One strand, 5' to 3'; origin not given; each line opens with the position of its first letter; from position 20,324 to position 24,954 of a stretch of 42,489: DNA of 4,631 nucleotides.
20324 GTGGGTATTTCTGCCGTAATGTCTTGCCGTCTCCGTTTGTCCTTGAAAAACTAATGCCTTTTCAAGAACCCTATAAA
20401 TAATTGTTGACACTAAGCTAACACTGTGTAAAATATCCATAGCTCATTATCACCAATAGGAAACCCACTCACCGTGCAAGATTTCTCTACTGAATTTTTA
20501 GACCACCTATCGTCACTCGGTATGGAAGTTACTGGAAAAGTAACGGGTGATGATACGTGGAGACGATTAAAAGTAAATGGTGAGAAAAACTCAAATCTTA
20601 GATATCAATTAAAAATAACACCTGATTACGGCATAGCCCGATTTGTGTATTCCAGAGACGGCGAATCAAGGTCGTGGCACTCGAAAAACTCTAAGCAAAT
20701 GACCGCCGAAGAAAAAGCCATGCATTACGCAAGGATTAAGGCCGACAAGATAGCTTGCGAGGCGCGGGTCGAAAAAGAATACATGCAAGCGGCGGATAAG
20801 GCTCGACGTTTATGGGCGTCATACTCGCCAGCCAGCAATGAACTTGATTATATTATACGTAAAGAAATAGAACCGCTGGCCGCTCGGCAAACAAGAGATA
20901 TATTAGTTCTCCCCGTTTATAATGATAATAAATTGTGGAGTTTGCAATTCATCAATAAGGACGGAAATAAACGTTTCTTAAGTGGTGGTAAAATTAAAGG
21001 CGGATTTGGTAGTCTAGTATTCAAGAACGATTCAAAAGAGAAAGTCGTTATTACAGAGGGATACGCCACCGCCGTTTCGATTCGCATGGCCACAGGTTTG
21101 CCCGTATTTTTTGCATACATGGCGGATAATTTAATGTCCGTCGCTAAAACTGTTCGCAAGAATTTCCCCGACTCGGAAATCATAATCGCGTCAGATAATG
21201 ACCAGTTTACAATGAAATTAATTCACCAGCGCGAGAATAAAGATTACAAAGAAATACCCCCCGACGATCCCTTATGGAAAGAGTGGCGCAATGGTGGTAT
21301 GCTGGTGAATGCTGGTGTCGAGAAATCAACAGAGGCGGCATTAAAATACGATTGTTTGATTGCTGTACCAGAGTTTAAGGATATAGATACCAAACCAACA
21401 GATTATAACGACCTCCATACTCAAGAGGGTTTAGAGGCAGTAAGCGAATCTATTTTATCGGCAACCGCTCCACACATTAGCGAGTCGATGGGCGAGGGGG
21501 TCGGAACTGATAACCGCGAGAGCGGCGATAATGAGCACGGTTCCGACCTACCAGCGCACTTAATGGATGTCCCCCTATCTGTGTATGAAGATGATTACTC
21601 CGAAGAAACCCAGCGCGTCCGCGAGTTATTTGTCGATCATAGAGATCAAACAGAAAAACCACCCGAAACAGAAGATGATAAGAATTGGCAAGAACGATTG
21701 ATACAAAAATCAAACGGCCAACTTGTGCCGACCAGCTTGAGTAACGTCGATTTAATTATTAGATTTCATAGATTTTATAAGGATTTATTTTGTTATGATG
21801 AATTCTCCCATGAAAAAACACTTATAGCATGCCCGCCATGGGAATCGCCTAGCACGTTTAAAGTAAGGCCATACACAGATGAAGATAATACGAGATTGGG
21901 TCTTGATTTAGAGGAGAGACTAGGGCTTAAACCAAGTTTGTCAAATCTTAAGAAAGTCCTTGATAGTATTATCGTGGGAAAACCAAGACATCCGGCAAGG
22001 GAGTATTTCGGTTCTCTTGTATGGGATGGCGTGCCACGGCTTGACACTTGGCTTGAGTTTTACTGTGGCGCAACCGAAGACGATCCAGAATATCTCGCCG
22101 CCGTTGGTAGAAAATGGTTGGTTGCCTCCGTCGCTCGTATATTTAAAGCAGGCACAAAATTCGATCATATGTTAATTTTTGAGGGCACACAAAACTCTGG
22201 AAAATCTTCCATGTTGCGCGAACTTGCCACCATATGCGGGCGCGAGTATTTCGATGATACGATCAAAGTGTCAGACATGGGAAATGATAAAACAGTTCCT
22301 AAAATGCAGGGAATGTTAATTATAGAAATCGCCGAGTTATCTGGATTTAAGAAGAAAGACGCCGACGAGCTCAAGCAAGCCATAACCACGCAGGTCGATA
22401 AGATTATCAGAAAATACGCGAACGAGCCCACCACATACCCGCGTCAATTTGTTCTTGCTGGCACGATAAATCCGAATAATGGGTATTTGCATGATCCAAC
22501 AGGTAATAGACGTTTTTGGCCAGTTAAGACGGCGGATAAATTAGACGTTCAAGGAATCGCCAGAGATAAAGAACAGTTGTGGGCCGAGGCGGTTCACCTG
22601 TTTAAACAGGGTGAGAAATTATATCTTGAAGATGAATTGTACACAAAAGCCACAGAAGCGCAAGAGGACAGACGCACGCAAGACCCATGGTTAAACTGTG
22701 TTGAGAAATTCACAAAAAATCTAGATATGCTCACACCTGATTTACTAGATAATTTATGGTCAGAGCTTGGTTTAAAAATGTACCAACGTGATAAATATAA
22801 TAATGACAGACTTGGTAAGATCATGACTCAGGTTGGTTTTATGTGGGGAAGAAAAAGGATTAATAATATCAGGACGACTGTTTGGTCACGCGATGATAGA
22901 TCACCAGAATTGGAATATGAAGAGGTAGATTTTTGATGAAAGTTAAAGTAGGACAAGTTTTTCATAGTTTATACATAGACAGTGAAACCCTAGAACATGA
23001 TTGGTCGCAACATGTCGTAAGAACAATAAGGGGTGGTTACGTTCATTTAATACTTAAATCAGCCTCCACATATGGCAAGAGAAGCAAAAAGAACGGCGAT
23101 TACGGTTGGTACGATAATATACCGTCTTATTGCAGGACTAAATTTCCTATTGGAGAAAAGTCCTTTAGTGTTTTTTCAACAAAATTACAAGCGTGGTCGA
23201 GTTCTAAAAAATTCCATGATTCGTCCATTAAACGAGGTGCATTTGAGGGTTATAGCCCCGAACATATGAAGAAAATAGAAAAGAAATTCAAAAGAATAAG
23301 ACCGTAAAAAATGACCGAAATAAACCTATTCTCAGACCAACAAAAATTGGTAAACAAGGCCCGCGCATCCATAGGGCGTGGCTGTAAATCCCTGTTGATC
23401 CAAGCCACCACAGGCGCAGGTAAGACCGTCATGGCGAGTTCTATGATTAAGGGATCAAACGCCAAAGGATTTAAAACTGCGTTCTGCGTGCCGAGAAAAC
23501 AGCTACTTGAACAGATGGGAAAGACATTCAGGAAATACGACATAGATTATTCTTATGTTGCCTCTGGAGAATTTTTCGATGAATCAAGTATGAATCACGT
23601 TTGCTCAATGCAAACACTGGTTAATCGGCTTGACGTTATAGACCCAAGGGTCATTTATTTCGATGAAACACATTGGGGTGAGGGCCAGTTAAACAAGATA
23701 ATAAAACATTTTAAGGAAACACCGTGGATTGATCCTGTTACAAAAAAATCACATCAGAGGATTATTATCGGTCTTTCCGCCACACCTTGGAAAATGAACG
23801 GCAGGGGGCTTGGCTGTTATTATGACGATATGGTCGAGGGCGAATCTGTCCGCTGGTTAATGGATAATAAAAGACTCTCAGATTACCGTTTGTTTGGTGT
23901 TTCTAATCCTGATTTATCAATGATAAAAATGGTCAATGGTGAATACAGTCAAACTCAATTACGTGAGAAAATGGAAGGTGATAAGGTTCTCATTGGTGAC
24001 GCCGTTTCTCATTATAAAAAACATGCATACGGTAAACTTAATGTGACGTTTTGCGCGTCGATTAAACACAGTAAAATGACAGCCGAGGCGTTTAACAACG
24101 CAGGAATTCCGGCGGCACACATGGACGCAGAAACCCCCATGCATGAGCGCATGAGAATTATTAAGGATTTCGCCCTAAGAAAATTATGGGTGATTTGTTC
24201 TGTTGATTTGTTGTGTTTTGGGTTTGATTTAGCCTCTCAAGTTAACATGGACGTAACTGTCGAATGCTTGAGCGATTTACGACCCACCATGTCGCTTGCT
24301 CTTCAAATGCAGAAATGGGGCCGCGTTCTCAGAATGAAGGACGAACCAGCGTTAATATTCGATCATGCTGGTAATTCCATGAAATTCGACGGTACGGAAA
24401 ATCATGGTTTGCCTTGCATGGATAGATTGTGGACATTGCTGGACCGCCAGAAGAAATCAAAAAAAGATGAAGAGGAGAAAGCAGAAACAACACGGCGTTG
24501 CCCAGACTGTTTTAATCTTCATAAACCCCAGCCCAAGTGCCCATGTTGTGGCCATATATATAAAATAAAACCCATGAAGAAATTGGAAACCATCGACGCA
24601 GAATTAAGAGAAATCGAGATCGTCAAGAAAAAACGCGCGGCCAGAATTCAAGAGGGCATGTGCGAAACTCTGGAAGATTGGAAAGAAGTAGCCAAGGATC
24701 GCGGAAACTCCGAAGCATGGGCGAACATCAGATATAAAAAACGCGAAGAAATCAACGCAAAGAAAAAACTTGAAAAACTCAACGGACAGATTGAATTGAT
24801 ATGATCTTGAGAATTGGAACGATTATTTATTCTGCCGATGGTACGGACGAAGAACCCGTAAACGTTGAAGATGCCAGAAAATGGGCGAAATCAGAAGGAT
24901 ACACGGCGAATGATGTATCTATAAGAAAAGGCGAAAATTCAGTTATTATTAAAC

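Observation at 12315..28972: A 19-bp bipartite box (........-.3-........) sits on the -35 of every rightward early promoter and recurs at two places in the late arm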

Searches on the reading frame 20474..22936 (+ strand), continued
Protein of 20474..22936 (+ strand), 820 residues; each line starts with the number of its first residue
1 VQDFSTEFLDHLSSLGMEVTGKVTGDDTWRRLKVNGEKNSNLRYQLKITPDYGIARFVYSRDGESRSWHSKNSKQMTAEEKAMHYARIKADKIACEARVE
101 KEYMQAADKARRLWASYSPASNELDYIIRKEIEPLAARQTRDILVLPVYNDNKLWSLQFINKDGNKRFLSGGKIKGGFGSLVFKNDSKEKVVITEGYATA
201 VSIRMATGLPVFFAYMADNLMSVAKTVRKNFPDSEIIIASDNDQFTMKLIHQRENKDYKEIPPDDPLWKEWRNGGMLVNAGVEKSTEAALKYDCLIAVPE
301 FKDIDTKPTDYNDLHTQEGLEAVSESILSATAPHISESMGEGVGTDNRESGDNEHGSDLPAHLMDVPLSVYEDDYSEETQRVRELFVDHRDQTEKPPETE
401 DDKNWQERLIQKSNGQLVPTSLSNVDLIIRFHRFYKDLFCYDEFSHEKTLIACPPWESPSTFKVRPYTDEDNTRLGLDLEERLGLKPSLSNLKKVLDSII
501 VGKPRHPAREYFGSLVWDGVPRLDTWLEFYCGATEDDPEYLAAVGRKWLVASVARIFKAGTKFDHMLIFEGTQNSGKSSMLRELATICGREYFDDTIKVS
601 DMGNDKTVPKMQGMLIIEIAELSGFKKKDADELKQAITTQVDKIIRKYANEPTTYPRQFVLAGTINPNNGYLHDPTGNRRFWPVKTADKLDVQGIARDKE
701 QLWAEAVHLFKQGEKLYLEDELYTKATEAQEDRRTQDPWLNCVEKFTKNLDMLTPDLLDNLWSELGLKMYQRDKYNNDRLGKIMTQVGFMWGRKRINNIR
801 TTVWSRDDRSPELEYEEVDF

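Call 24: find_related_loci(query=A1, collection=viral_contigs, flank=10000)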
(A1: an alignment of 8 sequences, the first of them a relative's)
Query A1 (820 aa) in viral_contigs; peptide patterns used: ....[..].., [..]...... (x = any residue, [..] = any of these).
341 stretches matched a pattern; 300 encode a relative of the query (tblastn E <= 1e-3); the best 80 are kept; 80 distinct loci.
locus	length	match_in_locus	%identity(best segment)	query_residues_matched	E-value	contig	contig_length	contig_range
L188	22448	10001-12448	58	1-820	0e+0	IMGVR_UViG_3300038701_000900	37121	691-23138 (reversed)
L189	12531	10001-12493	54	2-820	0e+0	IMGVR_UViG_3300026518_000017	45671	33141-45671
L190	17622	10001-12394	51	1-793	0e+0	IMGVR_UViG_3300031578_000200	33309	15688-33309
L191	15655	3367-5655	34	1-789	3e-123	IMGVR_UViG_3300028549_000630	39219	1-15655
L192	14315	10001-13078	42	1-814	2e-118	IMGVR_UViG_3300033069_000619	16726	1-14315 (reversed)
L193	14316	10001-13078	42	1-814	2e-118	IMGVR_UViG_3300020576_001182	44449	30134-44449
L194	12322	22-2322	33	3-818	7e-118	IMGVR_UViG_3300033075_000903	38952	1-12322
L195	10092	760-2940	30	8-806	2e-103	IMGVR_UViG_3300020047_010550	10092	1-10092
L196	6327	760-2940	30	8-806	5e-103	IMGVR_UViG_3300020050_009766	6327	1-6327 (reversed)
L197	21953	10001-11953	41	1-739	3e-74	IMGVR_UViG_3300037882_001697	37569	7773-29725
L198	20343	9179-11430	29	26-790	6e-55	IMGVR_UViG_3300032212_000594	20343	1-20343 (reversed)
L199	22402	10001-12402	29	13-818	7e-76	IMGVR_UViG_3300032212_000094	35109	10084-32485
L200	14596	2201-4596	29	11-804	4e-52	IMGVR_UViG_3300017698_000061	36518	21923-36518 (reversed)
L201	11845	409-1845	28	307-808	7e-50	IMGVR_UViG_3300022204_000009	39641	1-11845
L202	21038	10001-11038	36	1-331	3e-48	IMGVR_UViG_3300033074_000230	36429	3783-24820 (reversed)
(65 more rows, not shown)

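Call 65: find_encoding_contigs(protein=P0006, flank=10000, max_places=2)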
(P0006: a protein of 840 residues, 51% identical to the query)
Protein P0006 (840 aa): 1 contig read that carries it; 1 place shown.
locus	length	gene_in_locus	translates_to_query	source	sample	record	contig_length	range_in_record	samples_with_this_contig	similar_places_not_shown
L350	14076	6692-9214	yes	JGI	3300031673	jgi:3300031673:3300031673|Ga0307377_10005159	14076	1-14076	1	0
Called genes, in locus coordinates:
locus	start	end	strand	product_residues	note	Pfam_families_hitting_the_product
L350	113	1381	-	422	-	PF04466:Terminase_3, PF17288:Terminase_3C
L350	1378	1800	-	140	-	PF16677:GP3_package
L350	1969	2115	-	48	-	-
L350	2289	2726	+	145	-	PF07486:Hydrolase_2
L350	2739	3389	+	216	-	-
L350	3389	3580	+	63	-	-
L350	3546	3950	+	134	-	-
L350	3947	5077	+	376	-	-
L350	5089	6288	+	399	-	PF01507:PAPS_reduct, PF11922:DUF3440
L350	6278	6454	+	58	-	-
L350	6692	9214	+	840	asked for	PF13662:Toprim_4 (weak), PF05272:VapE-like_dom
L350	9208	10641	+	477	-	PF00270:DEAD, PF04851:ResIII, PF00271:Helicase_C (weak)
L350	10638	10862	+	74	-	-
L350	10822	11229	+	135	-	-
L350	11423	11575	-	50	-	-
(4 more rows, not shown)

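Call 66: find_encoding_contigs(protein=P0007, flank=10000, max_places=2)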
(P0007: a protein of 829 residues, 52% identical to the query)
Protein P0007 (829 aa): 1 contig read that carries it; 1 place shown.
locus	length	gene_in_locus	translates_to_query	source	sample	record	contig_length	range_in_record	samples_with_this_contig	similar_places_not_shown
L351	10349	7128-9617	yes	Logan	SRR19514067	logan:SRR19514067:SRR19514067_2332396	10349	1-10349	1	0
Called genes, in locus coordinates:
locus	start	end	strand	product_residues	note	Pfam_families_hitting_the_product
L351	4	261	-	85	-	-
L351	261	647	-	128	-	-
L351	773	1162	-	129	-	PF11672:DUF3268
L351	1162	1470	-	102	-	PF27050:Phage_P22_Y8K6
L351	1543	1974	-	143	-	PF16677:GP3_package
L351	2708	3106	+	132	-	-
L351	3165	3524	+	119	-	-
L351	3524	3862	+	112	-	-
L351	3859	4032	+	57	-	-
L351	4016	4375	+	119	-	-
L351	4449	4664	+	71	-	-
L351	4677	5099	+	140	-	PF07750:GcrA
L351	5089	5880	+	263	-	-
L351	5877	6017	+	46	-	-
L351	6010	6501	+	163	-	-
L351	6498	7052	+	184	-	-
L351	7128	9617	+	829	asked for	PF13362:Toprim_3, PF05272:VapE-like_dom, PF19263:DUF5906 (weak)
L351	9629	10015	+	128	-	-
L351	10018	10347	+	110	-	?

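Call 67: find_encoding_contigs(protein=P0008, flank=10000, max_places=2)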
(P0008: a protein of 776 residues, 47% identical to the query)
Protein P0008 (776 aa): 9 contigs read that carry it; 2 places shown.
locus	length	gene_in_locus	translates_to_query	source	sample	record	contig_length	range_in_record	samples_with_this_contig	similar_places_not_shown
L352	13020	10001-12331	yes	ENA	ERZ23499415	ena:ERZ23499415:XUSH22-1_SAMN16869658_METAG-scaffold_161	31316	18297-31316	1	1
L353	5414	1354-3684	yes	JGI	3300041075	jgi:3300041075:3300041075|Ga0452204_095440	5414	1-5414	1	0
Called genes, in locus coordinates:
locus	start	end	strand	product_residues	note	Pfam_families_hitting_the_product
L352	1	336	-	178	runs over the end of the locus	-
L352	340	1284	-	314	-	-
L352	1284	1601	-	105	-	PF00166:Cpn10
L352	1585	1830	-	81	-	-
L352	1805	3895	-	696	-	-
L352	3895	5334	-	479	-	-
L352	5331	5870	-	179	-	PF11195:Tad2-like (weak)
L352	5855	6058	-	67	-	-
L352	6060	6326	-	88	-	-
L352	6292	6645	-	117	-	-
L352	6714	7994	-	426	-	PF02195:ParB_N, PF03602:Cons_hypoth95 (faint), PF01555:N6_N4_Mtase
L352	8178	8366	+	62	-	-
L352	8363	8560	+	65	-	-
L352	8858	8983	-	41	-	-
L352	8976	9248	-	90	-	-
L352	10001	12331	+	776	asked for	PF13362:Toprim_3, PF05272:VapE-like_dom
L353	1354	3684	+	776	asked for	PF13362:Toprim_3, PF05272:VapE-like_dom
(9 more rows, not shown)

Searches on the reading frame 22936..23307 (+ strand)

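Call 7: search_protein_families(library=phrogs, proteins=[window:22936-23307:+], max_evalue=0.001)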
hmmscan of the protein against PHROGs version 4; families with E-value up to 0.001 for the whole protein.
window:22936-23307:+ (123 aa): 1 family
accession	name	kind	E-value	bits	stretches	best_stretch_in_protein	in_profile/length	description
phrog_18599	-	unknown function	3.3e-22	79.9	1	2-113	2-109/125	-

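Call 32: search_protein_families(library=pfam, proteins=[window:22936-23307:+], max_evalue=0.1)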
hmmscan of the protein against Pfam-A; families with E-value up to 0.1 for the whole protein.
window:22936-23307:+ (123 aa): 0 families

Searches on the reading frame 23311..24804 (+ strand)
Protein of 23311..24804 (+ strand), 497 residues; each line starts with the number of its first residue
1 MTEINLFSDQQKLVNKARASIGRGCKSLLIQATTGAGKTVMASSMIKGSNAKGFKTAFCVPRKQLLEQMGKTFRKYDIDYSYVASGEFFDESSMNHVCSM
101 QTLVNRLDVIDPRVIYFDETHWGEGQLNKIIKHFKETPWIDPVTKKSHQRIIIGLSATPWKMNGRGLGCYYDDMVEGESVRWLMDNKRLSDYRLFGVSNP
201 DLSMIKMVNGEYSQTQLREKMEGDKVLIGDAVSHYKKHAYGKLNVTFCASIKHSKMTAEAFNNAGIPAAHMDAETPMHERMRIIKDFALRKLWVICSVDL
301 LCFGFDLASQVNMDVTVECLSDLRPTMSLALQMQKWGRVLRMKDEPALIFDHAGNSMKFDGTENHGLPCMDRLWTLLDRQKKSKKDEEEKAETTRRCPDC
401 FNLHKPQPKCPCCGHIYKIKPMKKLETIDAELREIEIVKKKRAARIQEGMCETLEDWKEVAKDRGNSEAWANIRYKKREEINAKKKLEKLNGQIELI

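Call 7: search_protein_families(library=phrogs, proteins=[window:23311-24804:+], max_evalue=0.001)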
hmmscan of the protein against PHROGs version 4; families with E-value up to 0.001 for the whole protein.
window:23311-24804:+ (497 aa): 4 families
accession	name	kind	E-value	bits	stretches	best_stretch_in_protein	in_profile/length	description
phrog_16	-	DNA, RNA and nucleotide metabolism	8.5e-77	260.2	1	2-464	269-700/986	DNA helicase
phrog_16259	-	DNA, RNA and nucleotide metabolism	2.5e-07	31.3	1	28-133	135-247/330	DNA helicase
phrog_2488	-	DNA, RNA and nucleotide metabolism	3e-06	27.3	1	9-80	22-97/579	DNA helicase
phrog_50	-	DNA, RNA and nucleotide metabolism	5e-05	23.5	1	23-81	367-423/570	DnaC-like helicase loader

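Call 11: find_encoding_contigs(protein=window:23311-24804:+, flank=10000, max_places=6)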
Protein window:23311-24804:+ (497 aa): 5 contigs read that carry it; 3 places shown.
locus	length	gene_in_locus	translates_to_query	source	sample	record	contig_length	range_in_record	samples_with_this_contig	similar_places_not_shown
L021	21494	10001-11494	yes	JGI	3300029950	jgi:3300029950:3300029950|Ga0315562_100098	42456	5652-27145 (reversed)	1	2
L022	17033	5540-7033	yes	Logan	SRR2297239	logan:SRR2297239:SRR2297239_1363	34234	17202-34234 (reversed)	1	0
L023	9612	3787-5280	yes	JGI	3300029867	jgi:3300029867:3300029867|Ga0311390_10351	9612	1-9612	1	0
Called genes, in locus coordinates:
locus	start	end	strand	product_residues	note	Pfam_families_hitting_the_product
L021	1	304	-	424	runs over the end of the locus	PF04466:Terminase_3, PF17288:Terminase_3C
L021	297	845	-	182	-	PF03592:Terminase_2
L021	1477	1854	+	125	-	-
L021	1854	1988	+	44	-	-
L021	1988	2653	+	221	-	-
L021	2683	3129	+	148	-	-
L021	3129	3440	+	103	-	-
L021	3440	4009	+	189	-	-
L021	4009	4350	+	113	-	-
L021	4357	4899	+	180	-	-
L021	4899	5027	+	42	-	-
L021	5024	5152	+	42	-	-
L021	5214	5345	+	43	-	-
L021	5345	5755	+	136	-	-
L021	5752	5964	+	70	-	PF07750:GcrA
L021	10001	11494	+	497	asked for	PF00270:DEAD (weak), PF04851:ResIII, PF00271:Helicase_C (weak)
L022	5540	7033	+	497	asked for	PF00270:DEAD (weak), PF04851:ResIII, PF00271:Helicase_C (weak)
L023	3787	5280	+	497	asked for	PF00270:DEAD (weak), PF04851:ResIII, PF00271:Helicase_C (weak)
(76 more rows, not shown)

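Call 64: find_related_loci(query=A5, collection=viral_contigs, flank=10000)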
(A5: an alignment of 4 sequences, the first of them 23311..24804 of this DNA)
Query A5 (497 aa) in viral_contigs; peptide patterns used: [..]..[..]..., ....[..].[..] (x = any residue, [..] = any of these).
226 stretches matched a pattern; 173 encode a relative of the query (tblastn E <= 1e-3); the best 80 are kept; 80 distinct loci.
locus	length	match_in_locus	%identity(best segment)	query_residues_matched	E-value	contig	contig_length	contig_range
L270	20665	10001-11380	66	4-480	0e+0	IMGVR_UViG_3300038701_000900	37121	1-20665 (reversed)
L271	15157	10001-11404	60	4-491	0e+0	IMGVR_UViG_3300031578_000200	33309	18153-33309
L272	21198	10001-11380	37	4-479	1e-93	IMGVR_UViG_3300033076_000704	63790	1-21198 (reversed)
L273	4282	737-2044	35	10-475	3e-79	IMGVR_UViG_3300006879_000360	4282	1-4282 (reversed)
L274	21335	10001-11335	32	6-470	1e-70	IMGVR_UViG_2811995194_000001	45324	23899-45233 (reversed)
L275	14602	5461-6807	31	1-478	1e-69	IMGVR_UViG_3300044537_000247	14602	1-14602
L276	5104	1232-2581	31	6-482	3e-69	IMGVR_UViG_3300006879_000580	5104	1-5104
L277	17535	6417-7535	33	10-416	2e-68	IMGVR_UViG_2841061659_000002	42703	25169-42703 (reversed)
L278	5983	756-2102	32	6-482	8e-68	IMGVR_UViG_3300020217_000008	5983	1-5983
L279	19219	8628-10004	33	4-486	8e-68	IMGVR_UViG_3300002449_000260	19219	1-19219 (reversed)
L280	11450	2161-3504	31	2-478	2e-67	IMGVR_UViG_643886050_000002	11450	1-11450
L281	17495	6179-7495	32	10-478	3e-67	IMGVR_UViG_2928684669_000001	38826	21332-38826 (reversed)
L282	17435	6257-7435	33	6-436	2e-65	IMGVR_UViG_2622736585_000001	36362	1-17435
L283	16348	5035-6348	32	10-477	7e-65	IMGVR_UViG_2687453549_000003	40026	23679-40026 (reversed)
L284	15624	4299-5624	32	6-477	1e-64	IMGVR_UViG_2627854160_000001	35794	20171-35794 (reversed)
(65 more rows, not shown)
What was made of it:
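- Tried and rejected: The alignment-based IMG/VR scans (calls 24, 64) did add L189/L190 and L270/L271.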
